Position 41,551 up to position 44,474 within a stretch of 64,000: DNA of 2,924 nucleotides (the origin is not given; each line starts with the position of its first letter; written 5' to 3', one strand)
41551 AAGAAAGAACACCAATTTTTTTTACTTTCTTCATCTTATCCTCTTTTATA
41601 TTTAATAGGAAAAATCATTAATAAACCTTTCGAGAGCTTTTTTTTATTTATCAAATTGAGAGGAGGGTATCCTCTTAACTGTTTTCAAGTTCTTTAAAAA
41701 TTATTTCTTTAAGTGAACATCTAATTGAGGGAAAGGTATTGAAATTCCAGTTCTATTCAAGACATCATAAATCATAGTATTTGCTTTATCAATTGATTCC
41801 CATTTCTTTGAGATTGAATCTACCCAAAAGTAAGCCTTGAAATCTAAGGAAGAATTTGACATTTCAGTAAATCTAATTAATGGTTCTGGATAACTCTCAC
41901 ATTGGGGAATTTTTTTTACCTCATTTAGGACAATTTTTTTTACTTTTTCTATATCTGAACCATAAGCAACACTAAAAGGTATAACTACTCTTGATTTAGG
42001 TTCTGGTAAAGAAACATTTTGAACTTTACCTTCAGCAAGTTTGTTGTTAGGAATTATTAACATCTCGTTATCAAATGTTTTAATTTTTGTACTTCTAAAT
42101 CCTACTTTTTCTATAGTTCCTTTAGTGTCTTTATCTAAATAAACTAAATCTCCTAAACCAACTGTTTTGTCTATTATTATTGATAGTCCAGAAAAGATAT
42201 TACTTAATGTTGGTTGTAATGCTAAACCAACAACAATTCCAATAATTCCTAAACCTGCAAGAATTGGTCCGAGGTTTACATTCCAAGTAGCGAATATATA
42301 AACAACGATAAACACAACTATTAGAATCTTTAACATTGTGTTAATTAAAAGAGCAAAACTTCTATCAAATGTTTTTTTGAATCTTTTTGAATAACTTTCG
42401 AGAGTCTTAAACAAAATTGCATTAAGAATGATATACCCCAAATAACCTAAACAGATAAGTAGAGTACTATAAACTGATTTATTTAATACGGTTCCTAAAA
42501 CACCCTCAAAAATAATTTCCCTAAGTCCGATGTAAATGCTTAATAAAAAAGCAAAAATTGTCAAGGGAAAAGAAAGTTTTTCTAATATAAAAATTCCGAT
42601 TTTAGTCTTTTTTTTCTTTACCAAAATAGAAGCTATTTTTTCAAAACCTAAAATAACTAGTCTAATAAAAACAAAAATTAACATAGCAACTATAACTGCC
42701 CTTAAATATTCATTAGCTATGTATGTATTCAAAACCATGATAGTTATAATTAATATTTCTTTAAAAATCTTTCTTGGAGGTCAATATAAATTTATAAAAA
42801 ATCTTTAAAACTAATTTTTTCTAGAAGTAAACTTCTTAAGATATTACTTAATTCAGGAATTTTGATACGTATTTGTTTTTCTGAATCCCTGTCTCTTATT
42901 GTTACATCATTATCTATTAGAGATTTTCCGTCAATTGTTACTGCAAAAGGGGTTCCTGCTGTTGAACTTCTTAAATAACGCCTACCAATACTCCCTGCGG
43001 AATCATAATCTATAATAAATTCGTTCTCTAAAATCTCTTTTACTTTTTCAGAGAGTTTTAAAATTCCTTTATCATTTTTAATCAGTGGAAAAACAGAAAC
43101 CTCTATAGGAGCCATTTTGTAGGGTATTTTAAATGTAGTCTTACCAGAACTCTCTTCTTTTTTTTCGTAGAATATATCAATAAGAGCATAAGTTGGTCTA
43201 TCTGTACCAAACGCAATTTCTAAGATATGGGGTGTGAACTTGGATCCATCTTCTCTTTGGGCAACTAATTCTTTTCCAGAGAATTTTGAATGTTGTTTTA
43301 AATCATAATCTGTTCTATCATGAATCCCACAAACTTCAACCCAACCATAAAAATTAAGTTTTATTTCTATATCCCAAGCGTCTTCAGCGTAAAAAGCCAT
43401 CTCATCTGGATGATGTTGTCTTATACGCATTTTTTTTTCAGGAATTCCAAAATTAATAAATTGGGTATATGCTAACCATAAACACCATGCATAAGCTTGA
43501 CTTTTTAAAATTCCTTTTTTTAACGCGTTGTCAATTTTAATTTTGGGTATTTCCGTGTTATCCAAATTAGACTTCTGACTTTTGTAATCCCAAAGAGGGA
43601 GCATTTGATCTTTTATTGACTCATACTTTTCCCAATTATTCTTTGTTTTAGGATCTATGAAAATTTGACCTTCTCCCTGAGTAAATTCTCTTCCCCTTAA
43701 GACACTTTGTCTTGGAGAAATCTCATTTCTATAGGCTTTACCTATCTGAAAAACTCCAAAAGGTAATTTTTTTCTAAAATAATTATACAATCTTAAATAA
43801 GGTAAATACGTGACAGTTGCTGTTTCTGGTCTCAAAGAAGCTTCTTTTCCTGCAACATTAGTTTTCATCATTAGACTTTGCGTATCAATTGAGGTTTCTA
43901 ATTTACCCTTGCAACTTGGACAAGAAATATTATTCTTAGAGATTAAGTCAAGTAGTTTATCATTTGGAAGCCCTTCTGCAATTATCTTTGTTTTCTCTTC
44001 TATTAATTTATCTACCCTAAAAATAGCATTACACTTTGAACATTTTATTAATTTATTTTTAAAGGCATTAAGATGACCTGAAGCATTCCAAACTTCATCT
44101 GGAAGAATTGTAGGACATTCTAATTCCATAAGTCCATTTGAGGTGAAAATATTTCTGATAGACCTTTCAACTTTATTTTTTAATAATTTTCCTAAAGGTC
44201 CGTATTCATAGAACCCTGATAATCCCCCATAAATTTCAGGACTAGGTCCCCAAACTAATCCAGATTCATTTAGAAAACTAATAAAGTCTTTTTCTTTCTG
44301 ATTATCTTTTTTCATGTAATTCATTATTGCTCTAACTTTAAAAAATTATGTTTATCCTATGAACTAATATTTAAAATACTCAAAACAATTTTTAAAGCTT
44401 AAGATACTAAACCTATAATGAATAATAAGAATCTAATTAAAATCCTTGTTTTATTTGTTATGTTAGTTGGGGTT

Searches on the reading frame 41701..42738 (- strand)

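Call 63: search_protein_families(library=ncbifam, proteins=[window:41701-42738:-], max_evalue=1e-10)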
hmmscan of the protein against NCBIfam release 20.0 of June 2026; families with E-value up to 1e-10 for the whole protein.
window:41701-42738:- (345 aa): 5 families
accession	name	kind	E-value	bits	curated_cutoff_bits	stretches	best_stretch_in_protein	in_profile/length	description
NF008438.0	PRK11281.1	equivalog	1.9e-35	122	991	1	132-345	878-1090/1113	mechanosensitive channel MscK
NF047602.1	MscsSHelicob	equivalog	2.9e-34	118.7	400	1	117-345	34-260/260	small-conductance mechanosensitive channel MscS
NF007662.0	PRK10334.1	subfamily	1.5e-28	99.9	321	1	121-345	58-279/286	small-conductance mechanosensitive channel MscS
NF047601.1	MscSThanab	equivalog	8.2e-19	68.1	500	1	127-344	63-277/280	small-conductance mechanosensitive channel MscS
NF008180.0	PRK10929.1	equivalog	1.8e-17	62.5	809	1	132-343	875-1085/1109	miniconductance mechanosensitive channel MscM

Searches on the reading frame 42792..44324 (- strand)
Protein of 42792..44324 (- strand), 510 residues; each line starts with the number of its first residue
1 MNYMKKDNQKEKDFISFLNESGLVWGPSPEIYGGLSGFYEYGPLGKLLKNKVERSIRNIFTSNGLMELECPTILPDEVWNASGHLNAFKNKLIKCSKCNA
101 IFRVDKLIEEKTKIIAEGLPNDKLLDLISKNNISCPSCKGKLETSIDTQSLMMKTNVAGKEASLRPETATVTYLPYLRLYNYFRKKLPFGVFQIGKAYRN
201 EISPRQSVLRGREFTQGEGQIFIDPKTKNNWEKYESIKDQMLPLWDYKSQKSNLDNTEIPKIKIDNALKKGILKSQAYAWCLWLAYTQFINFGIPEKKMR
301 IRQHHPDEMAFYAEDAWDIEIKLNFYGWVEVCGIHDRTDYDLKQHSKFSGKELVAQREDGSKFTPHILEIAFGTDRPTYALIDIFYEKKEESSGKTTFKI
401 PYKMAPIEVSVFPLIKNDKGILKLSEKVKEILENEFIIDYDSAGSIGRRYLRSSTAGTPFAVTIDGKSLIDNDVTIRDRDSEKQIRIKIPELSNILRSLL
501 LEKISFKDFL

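Call 28: search_protein_families(library=pfam, proteins=[window:42792-44324:-], max_evalue=0.00001)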
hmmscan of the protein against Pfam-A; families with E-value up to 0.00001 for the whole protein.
window:42792-44324:- (510 aa): 2 families
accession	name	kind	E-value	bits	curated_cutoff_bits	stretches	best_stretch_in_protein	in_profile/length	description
PF03129.25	HGTP_anticodon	-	3.2e-15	56.5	21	1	408-498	1-93/94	Anticodon binding domain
PF00587.30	tRNA-synt_2b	-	1.1e-09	39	29.3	1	161-382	10-176/179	tRNA synthetase class II core domain (G, H, P, S and T)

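Call 63: search_protein_families(library=ncbifam, proteins=[window:42792-44324:-], max_evalue=1e-10)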
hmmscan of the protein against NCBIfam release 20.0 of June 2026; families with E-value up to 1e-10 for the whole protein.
window:42792-44324:- (510 aa): 8 families
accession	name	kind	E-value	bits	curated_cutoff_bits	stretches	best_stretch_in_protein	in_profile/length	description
TIGR00389.1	glyS_dimeric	equivalog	2.2e-142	475.5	243.3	2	12-356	4-344/565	glycine--tRNA ligase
NF003211.1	PRK04173.1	equivalog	7e-137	457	312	1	13-495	3-453/454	glycine--tRNA ligase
NF011484.0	PRK14894.1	equivalog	3e-58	197.3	1050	2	15-233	10-210/539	glycine--tRNA ligase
NF006625.0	PRK09194.1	equivalog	8.3e-22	77.8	558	0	36-95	37-96/559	proline--tRNA ligase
NF008979.1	PRK12325.1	exception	2e-21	76.4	550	0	392-494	330-434/437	proline--tRNA ligase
TIGR00409.1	proS_fam_II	equivalog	1.2e-17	64.1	306.7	0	185-217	126-158/568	proline--tRNA ligase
TIGR00408.1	proS_fam_I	equivalog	2.9e-14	52.9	437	0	400-500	276-381/475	proline--tRNA ligase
TIGR00418.1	thrS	equivalog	1.3e-12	47.4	383.65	0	10-94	169-249/565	threonine--tRNA ligase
